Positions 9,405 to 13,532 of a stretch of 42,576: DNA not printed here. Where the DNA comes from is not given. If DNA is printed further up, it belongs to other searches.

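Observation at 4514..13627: Complete, apparently active type V-A CRISPR-Cas12a locus with a 46-spacer array in a CPR-like genome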

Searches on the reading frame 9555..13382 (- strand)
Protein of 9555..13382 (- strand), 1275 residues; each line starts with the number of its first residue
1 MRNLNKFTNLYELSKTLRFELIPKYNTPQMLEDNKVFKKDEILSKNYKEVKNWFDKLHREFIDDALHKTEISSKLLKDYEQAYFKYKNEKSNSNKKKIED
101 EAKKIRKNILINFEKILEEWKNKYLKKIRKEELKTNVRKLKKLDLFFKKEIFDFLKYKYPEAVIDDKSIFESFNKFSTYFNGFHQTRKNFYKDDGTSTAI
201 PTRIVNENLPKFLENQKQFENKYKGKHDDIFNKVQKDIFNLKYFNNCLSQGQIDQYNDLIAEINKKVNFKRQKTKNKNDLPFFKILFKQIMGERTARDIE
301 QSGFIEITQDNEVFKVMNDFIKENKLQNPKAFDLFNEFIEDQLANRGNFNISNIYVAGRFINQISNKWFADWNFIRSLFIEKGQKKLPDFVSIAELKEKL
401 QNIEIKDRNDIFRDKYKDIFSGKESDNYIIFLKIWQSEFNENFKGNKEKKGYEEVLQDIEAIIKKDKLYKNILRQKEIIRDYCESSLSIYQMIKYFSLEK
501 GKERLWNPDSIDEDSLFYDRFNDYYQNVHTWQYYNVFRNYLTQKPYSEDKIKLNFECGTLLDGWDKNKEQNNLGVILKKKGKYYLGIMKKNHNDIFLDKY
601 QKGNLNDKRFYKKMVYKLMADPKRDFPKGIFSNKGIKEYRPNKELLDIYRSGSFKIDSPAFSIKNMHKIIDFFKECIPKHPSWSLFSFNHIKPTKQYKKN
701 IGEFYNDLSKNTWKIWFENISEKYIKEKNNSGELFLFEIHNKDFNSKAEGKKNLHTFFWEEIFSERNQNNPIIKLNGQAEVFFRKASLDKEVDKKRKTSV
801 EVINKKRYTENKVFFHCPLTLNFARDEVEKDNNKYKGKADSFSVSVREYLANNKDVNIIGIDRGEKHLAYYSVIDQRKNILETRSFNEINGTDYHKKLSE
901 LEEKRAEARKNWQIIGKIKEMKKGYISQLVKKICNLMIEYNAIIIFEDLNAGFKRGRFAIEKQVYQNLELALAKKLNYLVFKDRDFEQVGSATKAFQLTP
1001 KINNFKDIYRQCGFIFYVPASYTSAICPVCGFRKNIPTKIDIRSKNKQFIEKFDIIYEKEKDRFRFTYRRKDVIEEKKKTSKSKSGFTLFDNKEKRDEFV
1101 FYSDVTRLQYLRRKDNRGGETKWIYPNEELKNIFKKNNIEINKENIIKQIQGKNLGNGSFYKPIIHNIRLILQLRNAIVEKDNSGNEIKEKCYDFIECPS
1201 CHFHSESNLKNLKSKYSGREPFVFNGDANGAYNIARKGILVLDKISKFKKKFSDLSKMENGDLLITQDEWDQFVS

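Call 8: search_protein_families(library=ncbifam, proteins=[window:9555-13382:-])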
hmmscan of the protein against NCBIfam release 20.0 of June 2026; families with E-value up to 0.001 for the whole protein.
window:9555-13382:- (1275 aa): 2 families
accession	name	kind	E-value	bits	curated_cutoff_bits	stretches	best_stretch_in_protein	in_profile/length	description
TIGR04330.1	cas_Cpf1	equivalog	2.3e-249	830.7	300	2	5-805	2-806/1288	type V CRISPR-associated protein Cas12a/Cpf1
NF045604.1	cas_Cas12e_CasX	equivalog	6.9e-23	80.9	200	1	852-1135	596-850/886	type V CRISPR RNA-guided endonuclease Cas12e/CasX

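Call 9: search_protein_families(library=pfam, proteins=[window:9555-13382:-])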
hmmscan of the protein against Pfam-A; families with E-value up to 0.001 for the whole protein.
window:9555-13382:- (1275 aa): 5 families
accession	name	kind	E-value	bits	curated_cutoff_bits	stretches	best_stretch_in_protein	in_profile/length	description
PF18516.7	RuvC_1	-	6e-82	275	26.2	1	845-1274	10-239/244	RuvC nuclease domain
PF18501.6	REC1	-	5e-35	122.1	37.4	1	48-290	1-250/250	Alpha helical recognition lobe domain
PF22222.1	Cpf1_PI-like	-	3.6e-19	69.6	27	1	622-712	3-90/91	CRISPR-associated endonuclease Cpf1 PI domain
PF18510.6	NUC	-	5.6e-14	53.5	25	1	1026-1181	1-141/162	Nuclease domain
PF21918.1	cas_Cpf1_2nd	-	1.9e-12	48.1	27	1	310-542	2-225/225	CRISPR-associated endonuclease Cpf1 REC2 domain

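Call 10: search_solved_structures(query=window:9555-13382:-, show_alignments=1)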
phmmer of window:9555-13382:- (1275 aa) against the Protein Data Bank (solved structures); distinct sequences matched with E-value up to 0.001: 26.
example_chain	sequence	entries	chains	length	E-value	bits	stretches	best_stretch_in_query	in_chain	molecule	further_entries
8qwd_A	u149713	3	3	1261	2.2e-189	635.1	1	5-1274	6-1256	ReChb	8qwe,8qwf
5mga_A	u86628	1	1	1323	1.8e-170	572.5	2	201-1248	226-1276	CRISPR-associated endonuclease Cpf1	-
5ng6_A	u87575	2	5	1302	5.4e-170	570.9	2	201-1248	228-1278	CRISPR-associated endonuclease Cpf1 | CRISPR-associated endonuclease Cas12a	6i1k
6i1l_A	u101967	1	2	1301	1.3e-169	569.6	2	201-1248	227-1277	CRISPR-associated endonuclease Cas12a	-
6gtc_A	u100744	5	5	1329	1.4e-169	569.5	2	201-1248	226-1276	CRISPR-associated endonuclease Cas12a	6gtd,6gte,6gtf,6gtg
8y0b_A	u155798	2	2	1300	2.9e-169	568.5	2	201-1248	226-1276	CRISPR-associated endonuclease Cas12a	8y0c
9mkt_A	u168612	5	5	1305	3.3e-169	568.3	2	201-1248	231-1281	CRISPR-associated endonuclease Cas12a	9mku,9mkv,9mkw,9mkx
5nfv_A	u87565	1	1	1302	4.7e-169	567.8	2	201-1248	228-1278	CRISPR-associated endonuclease Cpf1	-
6iv6_A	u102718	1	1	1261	7.1e-157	527.4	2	512-1257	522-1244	nuclease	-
8h9d_A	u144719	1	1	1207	7.9e-147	494.1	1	6-1248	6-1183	Cas12A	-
8h9d_B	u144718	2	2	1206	8.1e-147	494.1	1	7-1248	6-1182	Cas12A | Lb2Cas12a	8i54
5id6_A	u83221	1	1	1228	2.9e-135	455.8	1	3-1273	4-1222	Cpf1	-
6nm9_B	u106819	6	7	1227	3.5e-135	455.6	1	2-1273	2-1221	Cpf1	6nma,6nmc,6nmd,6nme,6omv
6kl9_A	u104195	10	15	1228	3.5e-135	455.6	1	2-1273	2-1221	LbCas12a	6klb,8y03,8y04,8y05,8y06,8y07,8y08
6p7m_A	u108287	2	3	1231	3.5e-135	455.6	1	2-1273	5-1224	Cas12a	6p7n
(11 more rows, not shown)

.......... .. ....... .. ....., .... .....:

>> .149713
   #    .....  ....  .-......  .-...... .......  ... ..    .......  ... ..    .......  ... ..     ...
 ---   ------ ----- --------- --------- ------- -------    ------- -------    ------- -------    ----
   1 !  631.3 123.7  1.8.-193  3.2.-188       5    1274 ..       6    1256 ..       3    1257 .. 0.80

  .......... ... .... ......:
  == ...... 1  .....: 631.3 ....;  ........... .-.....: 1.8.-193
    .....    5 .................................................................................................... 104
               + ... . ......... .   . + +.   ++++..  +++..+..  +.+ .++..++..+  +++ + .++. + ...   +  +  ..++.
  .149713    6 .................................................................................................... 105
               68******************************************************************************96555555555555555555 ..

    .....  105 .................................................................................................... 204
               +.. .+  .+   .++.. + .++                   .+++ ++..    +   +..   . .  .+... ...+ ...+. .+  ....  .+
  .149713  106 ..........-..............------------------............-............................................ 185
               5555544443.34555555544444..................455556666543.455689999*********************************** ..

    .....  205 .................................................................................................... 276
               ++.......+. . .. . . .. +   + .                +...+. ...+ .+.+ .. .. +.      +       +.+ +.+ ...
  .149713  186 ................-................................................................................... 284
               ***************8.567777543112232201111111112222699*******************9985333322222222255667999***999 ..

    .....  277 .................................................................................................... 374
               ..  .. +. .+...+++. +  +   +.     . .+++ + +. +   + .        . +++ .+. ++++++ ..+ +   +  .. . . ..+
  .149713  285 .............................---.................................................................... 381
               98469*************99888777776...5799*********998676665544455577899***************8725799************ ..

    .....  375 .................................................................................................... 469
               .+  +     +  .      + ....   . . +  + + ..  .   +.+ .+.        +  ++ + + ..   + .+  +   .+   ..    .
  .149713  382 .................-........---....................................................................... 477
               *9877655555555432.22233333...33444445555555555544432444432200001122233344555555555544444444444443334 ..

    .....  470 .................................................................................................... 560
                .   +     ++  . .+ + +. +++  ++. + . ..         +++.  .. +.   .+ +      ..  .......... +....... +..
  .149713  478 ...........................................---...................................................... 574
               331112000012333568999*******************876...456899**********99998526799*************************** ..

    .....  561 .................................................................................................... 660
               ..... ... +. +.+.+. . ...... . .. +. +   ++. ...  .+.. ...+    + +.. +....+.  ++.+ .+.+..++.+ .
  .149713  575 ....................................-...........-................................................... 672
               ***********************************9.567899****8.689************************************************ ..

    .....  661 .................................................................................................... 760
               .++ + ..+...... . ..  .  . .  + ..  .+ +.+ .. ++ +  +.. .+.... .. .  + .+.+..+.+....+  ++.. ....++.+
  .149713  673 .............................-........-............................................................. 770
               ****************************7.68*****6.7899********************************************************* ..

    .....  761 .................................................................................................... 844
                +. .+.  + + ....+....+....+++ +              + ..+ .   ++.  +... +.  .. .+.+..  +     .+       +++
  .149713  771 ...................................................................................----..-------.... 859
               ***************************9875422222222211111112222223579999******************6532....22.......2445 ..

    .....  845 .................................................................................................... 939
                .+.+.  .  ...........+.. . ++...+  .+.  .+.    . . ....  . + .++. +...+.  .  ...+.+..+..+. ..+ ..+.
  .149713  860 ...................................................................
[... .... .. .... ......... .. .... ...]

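Call 11: find_homologous_proteins(query=window:9555-13382:-, max_evalue=1e-20)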
Query window:9555-13382:- (1275 aa): 680 proteins with E <= 1e-20 among 8000 candidates; the best 120 are listed.
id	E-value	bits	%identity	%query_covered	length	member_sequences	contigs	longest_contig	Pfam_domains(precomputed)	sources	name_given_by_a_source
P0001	0.0e+0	2847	100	100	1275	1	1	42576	PF18510.8,PF22222.2,PF18501.8,PF18516.8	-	-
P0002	0.0e+0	1874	65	100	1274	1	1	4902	PF18510.8,PF22222.2,PF18501.8,PF18516.8,PF21918.3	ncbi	ncbi:MAG: type V CRISPR-associated protein Cas12a/Cpf1 [Candidatus Muiribacteriota bacterium]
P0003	0.0e+0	1861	66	100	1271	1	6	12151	PF18510.8,PF22222.2,PF18501.8,PF18516.8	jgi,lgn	jgi:hypothetical protein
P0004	0.0e+0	1714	60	100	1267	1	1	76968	PF18510.8,PF22222.2,PF18501.8,PF18516.8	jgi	-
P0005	0.0e+0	1640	59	99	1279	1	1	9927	PF18510.8,PF22222.2,PF18501.8,PF18516.8,PF21918.3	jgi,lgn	jgi:hypothetical protein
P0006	0.0e+0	1600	59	99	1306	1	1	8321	PF22222.2,PF18501.8,PF18516.8,PF21918.3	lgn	-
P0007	0.0e+0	1500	57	100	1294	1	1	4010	PF18510.8,PF22222.2,PF18501.8,PF18516.8,PF21918.3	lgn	-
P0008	0.0e+0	1407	53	99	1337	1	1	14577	PF18510.8,PF22222.2,PF18501.8,PF18516.8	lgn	-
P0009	0.0e+0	1341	54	100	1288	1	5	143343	PF18510.8,PF18501.8,PF18516.8,PF21918.3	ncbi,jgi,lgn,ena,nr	ncbi:type V CRISPR-associated protein Cas12a/Cpf1 [bacterium]|nr:type V CRISPR-associated protein Ca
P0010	0.0e+0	1256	50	100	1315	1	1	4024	PF18510.8,PF22222.2,PF18501.8,PF18516.8,PF21918.3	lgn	-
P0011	0.0e+0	1219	49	100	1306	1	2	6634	PF18510.8,PF22222.2,PF18501.8,PF18516.8,PF21918.3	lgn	-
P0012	0.0e+0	1215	50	100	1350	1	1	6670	PF18510.8,PF22222.2,PF18501.8,PF18516.8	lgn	-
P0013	0.0e+0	1209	49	99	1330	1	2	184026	PF18510.8,PF22222.2,PF18501.8,PF18516.8,PF21918.3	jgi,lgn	jgi:hypothetical protein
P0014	0.0e+0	1208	49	100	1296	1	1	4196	PF18510.8,PF22222.2,PF18501.8,PF18516.8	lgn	-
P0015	0.0e+0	1199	54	81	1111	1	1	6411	PF18510.8,PF22222.2,PF18516.8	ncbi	-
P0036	8.5e-225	767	39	100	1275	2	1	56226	PF18510.8,PF22222.2,PF18501.8,PF18516.8,PF21918.3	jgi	-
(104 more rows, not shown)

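Call 28: find_encoding_contigs(protein=window:9555-13382:-, flank=2000, max_places=3)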
Protein window:9555-13382:- (1275 aa): no gene with exactly this product is on record in the collection.

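Call 29: find_encoding_contigs(protein=P0004, flank=10000, max_places=2)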
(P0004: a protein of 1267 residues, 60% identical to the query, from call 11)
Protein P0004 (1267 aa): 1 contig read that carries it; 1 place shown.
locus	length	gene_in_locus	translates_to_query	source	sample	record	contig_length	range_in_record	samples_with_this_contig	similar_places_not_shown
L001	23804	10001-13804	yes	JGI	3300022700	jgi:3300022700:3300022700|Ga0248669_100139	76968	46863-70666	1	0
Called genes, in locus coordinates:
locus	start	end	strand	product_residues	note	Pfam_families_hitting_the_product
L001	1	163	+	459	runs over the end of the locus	PF22694:CtpB_N-like (weak), PF00595:PDZ, PF13180:PDZ_2 (weak), PF17820:PDZ_6, PF03572:Peptidase_S41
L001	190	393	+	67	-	PF01281:Ribosomal_L9_N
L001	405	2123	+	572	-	PF01656:CbiA (faint), PF06418:CTP_synth_N, PF00117:GATase, PF07722:Peptidase_C26 (weak)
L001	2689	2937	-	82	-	PF01016:Ribosomal_L27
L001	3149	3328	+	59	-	-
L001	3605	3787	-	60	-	-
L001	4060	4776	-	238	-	-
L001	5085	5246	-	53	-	-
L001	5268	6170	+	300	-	PF02384:N6_Mtase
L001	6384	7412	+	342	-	PF13784:Fic_N, PF02661:Fic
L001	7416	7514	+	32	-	-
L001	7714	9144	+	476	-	PF13173:AAA_14, PF13635:DUF4143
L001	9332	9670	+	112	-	-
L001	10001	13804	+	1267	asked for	PF18501:REC1, PF22222:Cpf1_PI-like, PF18516:RuvC_1, PF18510:NUC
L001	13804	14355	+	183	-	PF01930:Cas_Cas4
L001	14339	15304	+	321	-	PF01867:Cas_Cas1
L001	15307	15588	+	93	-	PF09827:CRISPR_Cas2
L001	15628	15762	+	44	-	-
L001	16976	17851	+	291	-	PF04463:2-thiour_desulf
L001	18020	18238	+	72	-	-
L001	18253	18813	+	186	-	-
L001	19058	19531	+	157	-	-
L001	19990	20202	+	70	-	-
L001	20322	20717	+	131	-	-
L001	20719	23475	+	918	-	PF02861:Clp_N, PF13191:AAA_16 (weak), PF00004:AAA, PF17871:AAA_lid_9, PF07724:AAA_2, PF00004:AAA, PF07728:AAA_5, PF10431:ClpB_D2-small, +8 more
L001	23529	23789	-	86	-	-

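Call 30: find_encoding_contigs(protein=P0003, flank=10000, max_places=3)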
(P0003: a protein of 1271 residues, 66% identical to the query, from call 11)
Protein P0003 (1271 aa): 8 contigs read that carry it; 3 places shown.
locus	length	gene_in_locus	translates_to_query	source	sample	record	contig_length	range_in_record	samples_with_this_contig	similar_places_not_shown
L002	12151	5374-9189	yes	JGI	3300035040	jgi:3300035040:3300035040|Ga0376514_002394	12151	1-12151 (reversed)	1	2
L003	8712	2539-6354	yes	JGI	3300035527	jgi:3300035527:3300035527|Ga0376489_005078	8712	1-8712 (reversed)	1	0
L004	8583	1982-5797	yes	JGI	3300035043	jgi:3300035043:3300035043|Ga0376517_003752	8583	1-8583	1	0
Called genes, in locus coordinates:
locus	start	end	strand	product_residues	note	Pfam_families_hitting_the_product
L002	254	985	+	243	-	PF00089:Trypsin (weak), PF13365:Trypsin_2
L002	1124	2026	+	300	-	PF00145:DNA_methylase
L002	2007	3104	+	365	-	PF09561:RE_HpaII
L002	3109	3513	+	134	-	PF03852:Vsr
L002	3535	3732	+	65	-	-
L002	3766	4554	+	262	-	-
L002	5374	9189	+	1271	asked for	PF18501:REC1, PF22222:Cpf1_PI-like, PF18516:RuvC_1, PF18510:NUC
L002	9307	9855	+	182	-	PF01930:Cas_Cas4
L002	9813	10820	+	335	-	PF01867:Cas_Cas1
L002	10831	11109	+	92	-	PF09827:CRISPR_Cas2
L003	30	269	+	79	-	PF09561:RE_HpaII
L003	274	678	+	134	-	PF03852:Vsr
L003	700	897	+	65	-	-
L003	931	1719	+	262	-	-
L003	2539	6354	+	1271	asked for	PF18501:REC1, PF22222:Cpf1_PI-like, PF18516:RuvC_1, PF18510:NUC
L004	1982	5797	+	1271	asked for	PF18501:REC1, PF22222:Cpf1_PI-like, PF18516:RuvC_1, PF18510:NUC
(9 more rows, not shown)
